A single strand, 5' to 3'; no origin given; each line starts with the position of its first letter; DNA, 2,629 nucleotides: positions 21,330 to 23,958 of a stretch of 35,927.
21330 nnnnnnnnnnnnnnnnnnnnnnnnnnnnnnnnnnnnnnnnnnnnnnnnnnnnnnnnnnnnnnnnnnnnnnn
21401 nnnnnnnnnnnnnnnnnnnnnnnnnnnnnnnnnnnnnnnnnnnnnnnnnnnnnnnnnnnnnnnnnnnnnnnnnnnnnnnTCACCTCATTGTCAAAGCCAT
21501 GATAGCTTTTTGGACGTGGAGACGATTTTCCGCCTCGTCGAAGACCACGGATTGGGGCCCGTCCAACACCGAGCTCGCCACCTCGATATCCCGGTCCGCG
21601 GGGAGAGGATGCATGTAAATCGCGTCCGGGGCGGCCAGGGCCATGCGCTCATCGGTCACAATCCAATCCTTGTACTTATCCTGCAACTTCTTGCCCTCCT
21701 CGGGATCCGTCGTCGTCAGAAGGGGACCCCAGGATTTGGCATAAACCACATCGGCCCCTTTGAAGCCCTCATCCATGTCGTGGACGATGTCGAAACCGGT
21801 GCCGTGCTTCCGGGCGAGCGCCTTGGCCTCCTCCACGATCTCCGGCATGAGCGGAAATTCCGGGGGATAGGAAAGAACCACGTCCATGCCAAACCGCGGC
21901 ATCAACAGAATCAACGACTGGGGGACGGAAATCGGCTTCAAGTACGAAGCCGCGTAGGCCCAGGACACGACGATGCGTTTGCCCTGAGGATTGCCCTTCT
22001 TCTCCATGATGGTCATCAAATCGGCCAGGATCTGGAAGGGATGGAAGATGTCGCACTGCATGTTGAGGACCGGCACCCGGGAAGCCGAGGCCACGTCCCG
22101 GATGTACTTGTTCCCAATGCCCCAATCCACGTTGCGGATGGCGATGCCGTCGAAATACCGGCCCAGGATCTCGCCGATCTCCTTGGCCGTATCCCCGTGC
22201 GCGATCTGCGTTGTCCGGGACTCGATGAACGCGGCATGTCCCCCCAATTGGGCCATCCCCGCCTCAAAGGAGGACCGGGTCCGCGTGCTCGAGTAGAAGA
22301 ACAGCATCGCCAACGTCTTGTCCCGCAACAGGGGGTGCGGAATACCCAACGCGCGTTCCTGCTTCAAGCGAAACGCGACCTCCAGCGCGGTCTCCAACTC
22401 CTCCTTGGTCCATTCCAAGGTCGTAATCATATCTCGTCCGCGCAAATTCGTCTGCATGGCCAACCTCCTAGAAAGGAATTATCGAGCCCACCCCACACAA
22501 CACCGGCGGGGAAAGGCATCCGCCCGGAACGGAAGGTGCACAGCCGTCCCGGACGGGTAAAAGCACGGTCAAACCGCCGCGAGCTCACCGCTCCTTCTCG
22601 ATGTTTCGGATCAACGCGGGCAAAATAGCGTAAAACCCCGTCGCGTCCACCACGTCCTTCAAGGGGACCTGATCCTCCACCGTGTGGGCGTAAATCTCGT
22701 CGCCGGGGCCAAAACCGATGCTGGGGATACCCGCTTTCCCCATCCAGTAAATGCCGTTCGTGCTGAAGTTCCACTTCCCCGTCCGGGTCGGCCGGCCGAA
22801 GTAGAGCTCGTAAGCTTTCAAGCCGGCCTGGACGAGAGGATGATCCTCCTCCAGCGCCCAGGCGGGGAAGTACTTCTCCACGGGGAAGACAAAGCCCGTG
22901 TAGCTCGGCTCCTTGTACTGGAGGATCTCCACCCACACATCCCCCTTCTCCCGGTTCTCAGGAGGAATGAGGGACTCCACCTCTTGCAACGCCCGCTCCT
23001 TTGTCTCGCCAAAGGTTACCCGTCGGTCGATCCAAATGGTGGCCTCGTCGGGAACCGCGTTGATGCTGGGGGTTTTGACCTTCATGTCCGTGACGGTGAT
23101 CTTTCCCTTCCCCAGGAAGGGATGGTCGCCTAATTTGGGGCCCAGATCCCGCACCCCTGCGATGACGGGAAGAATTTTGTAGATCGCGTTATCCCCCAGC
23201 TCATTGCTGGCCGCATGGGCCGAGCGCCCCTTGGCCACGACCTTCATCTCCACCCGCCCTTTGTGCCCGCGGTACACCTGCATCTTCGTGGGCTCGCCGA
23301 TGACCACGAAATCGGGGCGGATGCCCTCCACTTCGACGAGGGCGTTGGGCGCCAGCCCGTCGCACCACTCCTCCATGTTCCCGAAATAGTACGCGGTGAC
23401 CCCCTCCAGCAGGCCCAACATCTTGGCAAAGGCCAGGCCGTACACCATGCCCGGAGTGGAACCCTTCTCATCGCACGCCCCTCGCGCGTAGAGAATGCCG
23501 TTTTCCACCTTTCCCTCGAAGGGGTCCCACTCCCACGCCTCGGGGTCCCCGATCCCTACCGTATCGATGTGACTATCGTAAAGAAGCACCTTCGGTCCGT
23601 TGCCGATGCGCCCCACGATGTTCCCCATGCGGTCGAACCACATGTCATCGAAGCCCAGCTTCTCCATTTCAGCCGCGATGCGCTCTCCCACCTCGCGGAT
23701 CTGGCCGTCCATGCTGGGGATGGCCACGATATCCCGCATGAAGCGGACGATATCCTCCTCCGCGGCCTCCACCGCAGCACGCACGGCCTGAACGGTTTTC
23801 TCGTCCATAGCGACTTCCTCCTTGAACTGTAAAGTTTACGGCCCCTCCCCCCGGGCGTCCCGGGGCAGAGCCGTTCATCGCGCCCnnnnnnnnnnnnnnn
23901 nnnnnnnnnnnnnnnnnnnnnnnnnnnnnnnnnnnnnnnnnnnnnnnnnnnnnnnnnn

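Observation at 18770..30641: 12-kb co-directional array coupling a BMP-type transporter to a YgeY/YgeW/carbamate-kinase module under a GntR regulator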

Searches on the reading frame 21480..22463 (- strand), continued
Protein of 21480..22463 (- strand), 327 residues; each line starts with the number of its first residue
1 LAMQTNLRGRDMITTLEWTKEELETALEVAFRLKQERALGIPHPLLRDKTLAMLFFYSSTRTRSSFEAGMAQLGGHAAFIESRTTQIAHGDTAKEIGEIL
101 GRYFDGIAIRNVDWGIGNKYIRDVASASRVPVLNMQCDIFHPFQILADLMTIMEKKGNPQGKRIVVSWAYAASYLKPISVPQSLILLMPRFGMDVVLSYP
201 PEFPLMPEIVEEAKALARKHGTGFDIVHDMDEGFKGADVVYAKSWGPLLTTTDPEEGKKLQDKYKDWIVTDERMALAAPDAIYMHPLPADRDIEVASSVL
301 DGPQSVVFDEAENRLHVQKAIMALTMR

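Call 82: search_protein_families(library=ncbifam, proteins=[P0124, P0166, P0130, P0137, P0023, P0069, P0074, L021:5715-7058:+, L047:16442-17860:+, L021:7001-8110:+], max_evalue=1e-40)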
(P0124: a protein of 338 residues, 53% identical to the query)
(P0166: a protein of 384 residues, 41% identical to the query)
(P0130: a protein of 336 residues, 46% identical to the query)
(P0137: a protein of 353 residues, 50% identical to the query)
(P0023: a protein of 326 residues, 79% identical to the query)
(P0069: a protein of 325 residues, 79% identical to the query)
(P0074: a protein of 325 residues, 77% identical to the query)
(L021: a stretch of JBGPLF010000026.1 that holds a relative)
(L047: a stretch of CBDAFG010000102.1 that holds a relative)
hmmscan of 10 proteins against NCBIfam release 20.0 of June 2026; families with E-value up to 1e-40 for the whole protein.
P0124 (338 aa): 9 families
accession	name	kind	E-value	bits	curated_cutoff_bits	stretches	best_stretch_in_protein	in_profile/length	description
NF003384.0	PRK04523.1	equivalog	6e-77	259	288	1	20-336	4-331/336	N-acetylornithine carbamoyltransferase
NF005538.0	PRK07200.1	equivalog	5.5e-76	256.1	453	1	15-328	17-366/396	knotted carbamoyltransferase YgeW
NF001986.0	PRK00779.1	subfamily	2.3e-75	253.6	306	1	17-337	3-303/307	ornithine carbamoyltransferase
TIGR00658.1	orni_carb_tr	equivalog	2.7e-75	253.4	280.85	1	20-338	1-303/304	ornithine carbamoyltransferase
TIGR03316.1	ygeW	equivalog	1.8e-70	237.8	500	1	14-335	13-370/391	knotted carbamoyltransferase YgeW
TIGR04384.1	putr_carbamoyl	exception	2.5e-62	210.9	500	1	21-336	1-305/330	putrescine carbamoyltransferase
NF011380.0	PRK14805.1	equivalog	4.2e-51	173.8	421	1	21-335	3-297/302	ornithine carbamoyltransferase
NF003286.0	PRK04284.1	subfamily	1e-48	166.1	515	1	16-337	3-329/332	ornithine carbamoyltransferase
TIGR00670.1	asp_carb_tr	equivalog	1.9e-41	142.2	236.95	1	22-337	3-302/304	aspartate carbamoyltransferase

P0166 (384 aa): 3 families
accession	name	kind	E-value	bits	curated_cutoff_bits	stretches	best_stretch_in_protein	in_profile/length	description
NF005538.0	PRK07200.1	equivalog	3.1e-102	342.6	453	1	9-373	5-377/396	knotted carbamoyltransferase YgeW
TIGR03316.1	ygeW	equivalog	1.7e-98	330.1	500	1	10-375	3-378/391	knotted carbamoyltransferase YgeW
NF003384.0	PRK04523.1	equivalog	8.5e-43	146.7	288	1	29-370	7-331/336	N-acetylornithine carbamoyltransferase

P0130 (336 aa): 8 families
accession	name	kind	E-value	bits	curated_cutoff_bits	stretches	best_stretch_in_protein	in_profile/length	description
TIGR00658.1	orni_carb_tr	equivalog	1.4e-68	231.3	280.85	1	9-331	2-302/304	ornithine carbamoyltransferase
NF001986.0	PRK00779.1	subfamily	2.9e-68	230.2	306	1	6-332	4-304/307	ornithine carbamoyltransferase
TIGR04384.1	putr_carbamoyl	exception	1.1e-65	222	500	1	9-331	1-306/330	putrescine carbamoyltransferase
NF003384.0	PRK04523.1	equivalog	4.2e-62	210.1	288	1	9-332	5-333/336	N-acetylornithine carbamoyltransferase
NF005538.0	PRK07200.1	equivalog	1.4e-50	172.5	453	1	8-298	22-336/396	knotted carbamoyltransferase YgeW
TIGR03316.1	ygeW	equivalog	1e-48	166.2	500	1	41-309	52-350/391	knotted carbamoyltransferase YgeW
NF003286.0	PRK04284.1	subfamily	1.2e-46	159.4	515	1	5-329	4-327/332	ornithine carbamoyltransferase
NF011380.0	PRK14805.1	equivalog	4e-45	154.2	421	1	8-331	2-299/302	ornithine carbamoyltransferase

P0137 (353 aa): 7 families
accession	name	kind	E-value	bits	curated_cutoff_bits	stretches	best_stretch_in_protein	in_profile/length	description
NF003384.0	PRK04523.1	equivalog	4.8e-88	295.4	288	1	8-352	3-333/336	N-acetylornithine carbamoyltransferase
NF001986.0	PRK00779.1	subfamily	4.9e-66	222.9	306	1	6-352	3-304/307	ornithine carbamoyltransferase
TIGR00658.1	orni_carb_tr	equivalog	3.4e-61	207.1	280.85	1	9-352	1-303/304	ornithine carbamoyltransferase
NF005538.0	PRK07200.1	equivalog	4.8e-59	200.3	453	1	2-337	15-361/396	knotted carbamoyltransferase YgeW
TIGR03316.1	ygeW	equivalog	1.1e-54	185.9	500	1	4-338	14-359/391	knotted carbamoyltransferase YgeW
TIGR04384.1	putr_carbamoyl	exception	1.3e-53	182.3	500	1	10-352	1-307/330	putrescine carbamoyltransferase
NF011380.0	PRK14805.1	equivalog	7.2e-52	176.3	421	1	9-352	2-300/302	ornithine carbamoyltransferase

P0023 (326 aa): 9 families
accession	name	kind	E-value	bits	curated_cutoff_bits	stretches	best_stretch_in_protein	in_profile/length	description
NF001986.0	PRK00779.1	subfamily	1.5e-80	270.6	306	1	5-324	3-303/307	ornithine carbamoyltransferase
NF003384.0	PRK04523.1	equivalog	1.2e-78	264.5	288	1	11-323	7-331/336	N-acetylornithine carbamoyltransferase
TIGR00658.1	orni_carb_tr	equivalog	2e-76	257.1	280.85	1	8-325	1-303/304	ornithine carbamoyltransferase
TIGR04384.1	putr_carbamoyl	exception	8.1e-65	219.1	500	1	11-323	3-305/330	putrescine carbamoyltransferase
NF005538.0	PRK07200.1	equivalog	7.4e-57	193.1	453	1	4-300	18-351/396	knotted carbamoyltransferase YgeW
NF003286.0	PRK04284.1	subfamily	2e-54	185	515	1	3-324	2-329/332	ornithine carbamoyltransferase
TIGR03316.1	ygeW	equivalog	4.9e-54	183.7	500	1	7-316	18-356/391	knotted carbamoyltransferase YgeW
NF011380.0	PRK14805.1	equivalog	2.2e-53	181.3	421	1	9-322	3-297/302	ornithine carbamoyltransferase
NF002470.0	PRK01713.1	equivalog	1e-42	146.8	545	0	1-293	1-282/334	ornithine carbamoyltransferase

P0069 (325 aa): 8 families
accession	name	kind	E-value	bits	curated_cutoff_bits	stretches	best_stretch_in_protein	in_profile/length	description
NF001986.0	PRK00779.1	subfamily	7.1e-77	258.5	306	1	5-324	3-303/307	ornithine carbamoyltransferase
TIGR00658.1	orni_carb_tr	equivalog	7e-73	245.5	280.85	1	8-325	1-303/304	ornithine carbamoyltransferase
NF003384.0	PRK04523.1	equivalog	7.7e-73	245.4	288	1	11-323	7-331/336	N-acetylornithine carbamoyltransferase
TIGR04384.1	putr_carbamoyl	exception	3e-62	210.6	500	1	10-323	2-305/330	putrescine carbamoyltransferase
NF005538.0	PRK07200.1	equivalog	1.3e-57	195.7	453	1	4-313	18-364/396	knotted carbamoyltransferase YgeW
TIGR03316.1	ygeW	equivalog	1.1e-54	185.8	500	1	9-320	20-368/391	knotted carbamoyltransferase YgeW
NF003286.0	PRK04284.1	subfamily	9.1e-52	176.2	515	1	3-288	2-276/332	ornithine carbamoyltransferase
NF011380.0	PRK14805.1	equivalog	4.3e-49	167.2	421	1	9-322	3-297/302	ornithine carbamoyltransferase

P0074 (325 aa): 9 families
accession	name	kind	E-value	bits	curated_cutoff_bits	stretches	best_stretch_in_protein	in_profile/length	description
TIGR00658.1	orni_carb_tr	equivalog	4.7e-75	252.6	280.85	1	8-324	1-303/304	ornithine carbamoyltransferase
NF001986.0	PRK00779.1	subfamily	1.6e-74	250.9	306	1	5-324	3-304/307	ornithine carbamoyltransferase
NF003384.0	PRK04523.1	equivalog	3.3e-72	243.4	288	1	8-322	4-331/336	N-acetylornithine carbamoyltransferase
TIGR04384.1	putr_carbamoyl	exception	4.1e-62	210.2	500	1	9-321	1-304/330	putrescine carbamoyltransferase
NF005538.0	PRK07200.1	equivalog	2.8e-54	184.6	453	1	4-310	18-362/396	knotted carbamoyltransferase YgeW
NF003286.0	PRK04284.1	subfamily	1.4e-52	178.9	515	1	3-291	2-280/332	ornithine carbamoyltransferase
TIGR03316.1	ygeW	equivalog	9.8e-51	172.9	500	1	9-310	20-359/391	knotted carbamoyltransferase YgeW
NF011380.0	PRK14805.1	equivalog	3.8e-49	167.4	421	1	8-323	2-299/302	ornithine carbamoyltransferase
NF002470.0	PRK01713.1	equivalog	4.5e-42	144.7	545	0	1-323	1-332/334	ornithine carbamoyltransferase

L021:5715-7058:+ (447 aa): 4 families
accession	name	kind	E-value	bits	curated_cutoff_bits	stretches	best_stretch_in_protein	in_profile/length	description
NF005540.0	PRK07203.1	equivalog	1.1e-131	439.5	444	1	26-434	22-443/444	putative aminohydrolase SsnA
TIGR03314.1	Se_ssnA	subfamily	5.5e-127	424.3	455.5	1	29-433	24-441/441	putative selenium metabolism protein SsnA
NF004701.0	PRK06038.1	equivalog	2.7e-49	168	609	1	11-432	10-429/432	N-ethylammeline chlorohydrolase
NF006055.0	PRK08203.1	equivalog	3e-41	141.4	532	0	25-431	26-452/455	8-oxoguanine deaminase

L047:16442-17860:+ (472 aa): 18 families
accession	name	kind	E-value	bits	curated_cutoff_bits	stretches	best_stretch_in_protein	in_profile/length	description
TIGR02033.1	D-hydantoinase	equivalog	5.6e-163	543.1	393.25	1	3-466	1-454/454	dihydropyrimidinase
NF009941.0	PRK13404.1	subfamily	2.1e-147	491.6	647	1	4-467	7-462/478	dihydropyrimidinase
TIGR03178.1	allantoinase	equivalog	6.6e-76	255.9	357.85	1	3-464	2-439/441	allantoinase AllB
NF004839.0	PRK06189.1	equivalog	8e-76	255.5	631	1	3-464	5-445/451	allantoinase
NF058539.1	ergo_uti2_ErtD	equivalog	4.3e-65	220.4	650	1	6-464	6-445/449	hydantoin-5-propionate amidohydrolase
NF002668.0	PRK02382.1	equivalog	2.2e-60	204.6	452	1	12-464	7-426/436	dihydroorotase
TIGR00857.1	pyrC_multi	subfamily_domain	4.9e-60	203.6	279.05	1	17-451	4-411/412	dihydroorotase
NF005960.0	PRK08044.1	equivalog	3.9e-57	193.9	688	1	3-465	5-449/453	allantoinase AllB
NF006559.0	PRK09060.1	equivalog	1.2e-55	188.6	482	1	3-457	7-430/444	dihydroorotase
NF058538.1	ergo_util_ErtD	equivalog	4.4e-53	180.7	600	1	6-464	5-444/446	hydantoin-5-propionate amidohydrolase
NF005751.0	PRK07575.1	equivalog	6.9e-52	176.4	529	1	3-451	5-422/440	dihydroorotase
NF006837.0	PRK09357.1-2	equivalog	6.1e-51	173.3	575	1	1-451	1-424/428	dihydroorotase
NF006688.0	PRK09236.1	equivalog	1.1e-50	172.8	535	1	3-456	4-433/444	dihydroorotase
NF006839.0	PRK09357.1-4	equivalog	1.7e-45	155.4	576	1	3-449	2-420/422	dihydroorotase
NF006844.0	PRK09357.2-5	equivalog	6.7e-44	150.5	701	1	3-451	4-422/422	dihydroorotase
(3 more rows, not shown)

L021:7001-8110:+ (369 aa): 2 families
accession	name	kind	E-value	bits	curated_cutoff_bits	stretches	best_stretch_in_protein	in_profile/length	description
NF002619.0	PRK02271.1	equivalog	7.1e-52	176.7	276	1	44-362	7-318/329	5,10-methylenetetrahydromethanopterin reductase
TIGR03555.1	F420_mer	equivalog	7e-50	170.3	348.7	1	49-356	10-311/325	5,10-methylenetetrahydromethanopterin reductase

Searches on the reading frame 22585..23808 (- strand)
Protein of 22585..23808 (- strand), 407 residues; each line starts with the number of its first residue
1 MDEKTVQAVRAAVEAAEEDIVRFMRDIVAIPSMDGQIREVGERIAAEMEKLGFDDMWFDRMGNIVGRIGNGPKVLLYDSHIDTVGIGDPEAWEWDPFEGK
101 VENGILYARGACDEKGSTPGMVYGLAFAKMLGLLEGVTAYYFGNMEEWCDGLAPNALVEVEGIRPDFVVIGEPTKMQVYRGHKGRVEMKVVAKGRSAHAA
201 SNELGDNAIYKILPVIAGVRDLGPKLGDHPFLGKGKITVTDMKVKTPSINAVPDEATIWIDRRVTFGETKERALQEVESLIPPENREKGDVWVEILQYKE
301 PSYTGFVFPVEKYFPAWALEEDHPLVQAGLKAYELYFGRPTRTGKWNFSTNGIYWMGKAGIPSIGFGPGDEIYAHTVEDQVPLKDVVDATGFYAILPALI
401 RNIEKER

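Call 4: search_protein_families(library=ncbifam, proteins=[window:22585-23808:-], max_evalue=0.00001)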
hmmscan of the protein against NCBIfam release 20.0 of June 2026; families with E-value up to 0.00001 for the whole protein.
window:22585-23808:- (407 aa): 42 families (the best 25 are shown)
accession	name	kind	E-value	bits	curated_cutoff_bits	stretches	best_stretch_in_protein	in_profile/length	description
TIGR03526.1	selenium_YgeY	hypoth_equivalog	9e-153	508.8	321.5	1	7-399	2-392/395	YgeY family selenium metabolism-linked hydrolase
NF009555.0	PRK13004.1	equivalog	2.2e-141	471.3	321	1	6-400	3-395/399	YgeY family selenium metabolism-linked hydrolase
TIGR01910.1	DapE-ArgE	subfamily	9.1e-46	156.7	217.6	1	23-389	3-370/373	ArgE/DapE family deacylase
NF006399.0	PRK08651.1-2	equivalog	1.3e-38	133.1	381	1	17-390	3-394/405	succinyl-diaminopimelate desuccinylase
NF006365.0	PRK08588.1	subfamily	6.1e-34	117.9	289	1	17-393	6-373/383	succinyl-diaminopimelate desuccinylase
NF006400.0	PRK08651.1-3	equivalog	1e-31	110.2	374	1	18-398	33-404/410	succinyl-diaminopimelate desuccinylase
TIGR01892.1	AcOrn-deacetyl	equivalog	7.4e-31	107.5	297.7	1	62-389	47-357/365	acetylornithine deacetylase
NF005306.0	PRK06837.1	subfamily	8.1e-30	104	376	1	73-396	98-417/427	ArgE/DapE family deacylase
NF009557.0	PRK13009.1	equivalog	4.2e-29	101.8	284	1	19-282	4-277/377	succinyl-diaminopimelate desuccinylase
NF005373.0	PRK06915.1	equivalog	6.2e-29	101.2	428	1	63-394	82-411/422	peptidase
NF003367.0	PRK04443.1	equivalog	1.7e-28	100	363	1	15-390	4-335/349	[LysW]-lysine hydrolase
TIGR01900.1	dapE-gram_pos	equivalog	7.2e-28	97.5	304.2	1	17-389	2-342/351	succinyl-diaminopimelate desuccinylase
NF005710.0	PRK07522.1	subfamily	8.1e-28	97.7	412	1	64-392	59-380/391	acetylornithine deacetylase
NF006402.0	PRK08651.1-5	equivalog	4.8e-26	91.6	369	1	19-370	4-332/369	succinyl-diaminopimelate desuccinylase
TIGR01246.1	dapE_proteo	equivalog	3.4e-24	85.5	361.8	1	21-281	2-272/370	succinyl-diaminopimelate desuccinylase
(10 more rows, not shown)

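Call 5: search_protein_families(library=pfam, proteins=[window:22585-23808:-], max_evalue=0.0001)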
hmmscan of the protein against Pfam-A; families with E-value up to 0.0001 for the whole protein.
window:22585-23808:- (407 aa): 2 families
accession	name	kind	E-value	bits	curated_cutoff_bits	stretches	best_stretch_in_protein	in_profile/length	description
PF01546.33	Peptidase_M20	-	1.2e-17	65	24.6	1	78-394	3-201/206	Peptidase family M20/M25/M40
PF07687.19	M20_dimer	-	6.4e-15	55.5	21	1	181-286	2-104/107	Peptidase dimerisation domain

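Call 15: search_solved_structures(query=window:22585-23808:-, max_evalue=1e-10)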
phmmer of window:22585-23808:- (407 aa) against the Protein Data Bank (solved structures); distinct sequences matched with E-value up to 1e-10: 16.
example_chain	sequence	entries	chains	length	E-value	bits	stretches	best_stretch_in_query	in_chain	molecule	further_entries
3ct9_A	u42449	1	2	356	4.4e-29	104.9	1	19-270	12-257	Acetylornithine deacetylase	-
3tx8_A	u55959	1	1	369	1.3e-20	76.9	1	23-220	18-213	Succinyl-diaminopimelate desuccinylase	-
4q7a_A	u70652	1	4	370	4e-19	72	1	22-202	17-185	N-acetyl-ornithine/N-acetyl-lysine deacetylase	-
5xoy_A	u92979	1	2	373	2.7e-18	69.3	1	19-383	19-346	[LysW]-lysine hydrolase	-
7uoi_A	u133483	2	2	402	3.8e-18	68.8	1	17-291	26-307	succinyl-diaminopimelate desuccinylase | Probable succinyl-diaminopimelate desuccinylase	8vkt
5vo3_A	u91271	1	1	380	6.5e-18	68.1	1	14-286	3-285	Succinyl-diaminopimelate desuccinylase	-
3ic1_A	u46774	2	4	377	2.5e-17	66.1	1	18-286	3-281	Succinyl-diaminopimelate desuccinylase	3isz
1vgy_A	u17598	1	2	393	5.7e-15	58.4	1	20-281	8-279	succinyl-diaminopimelate desuccinylase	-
4o23_A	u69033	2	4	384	1.8e-14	56.7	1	20-281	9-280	Succinyl-diaminopimelate desuccinylase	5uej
4ppz_A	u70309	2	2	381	2.2e-14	56.5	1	21-281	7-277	Succinyl-diaminopimelate desuccinylase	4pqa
7rsf_A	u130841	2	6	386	7.4e-14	54.7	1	63-222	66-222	Acetylornithine deacetylase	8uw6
3pfo_A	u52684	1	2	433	1.2e-13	54.1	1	69-224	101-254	putative acetylornithine deacetylase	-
4h2k_A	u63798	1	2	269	1.6e-13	53.6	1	15-125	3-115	Succinyl-diaminopimelate desuccinylase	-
7lgp_A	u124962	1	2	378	2.5e-13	52.9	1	47-282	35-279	Succinyl-diaminopimelate desuccinylase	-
7t1q_A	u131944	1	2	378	3.7e-12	49.1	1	44-292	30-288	Succinyl-diaminopimelate desuccinylase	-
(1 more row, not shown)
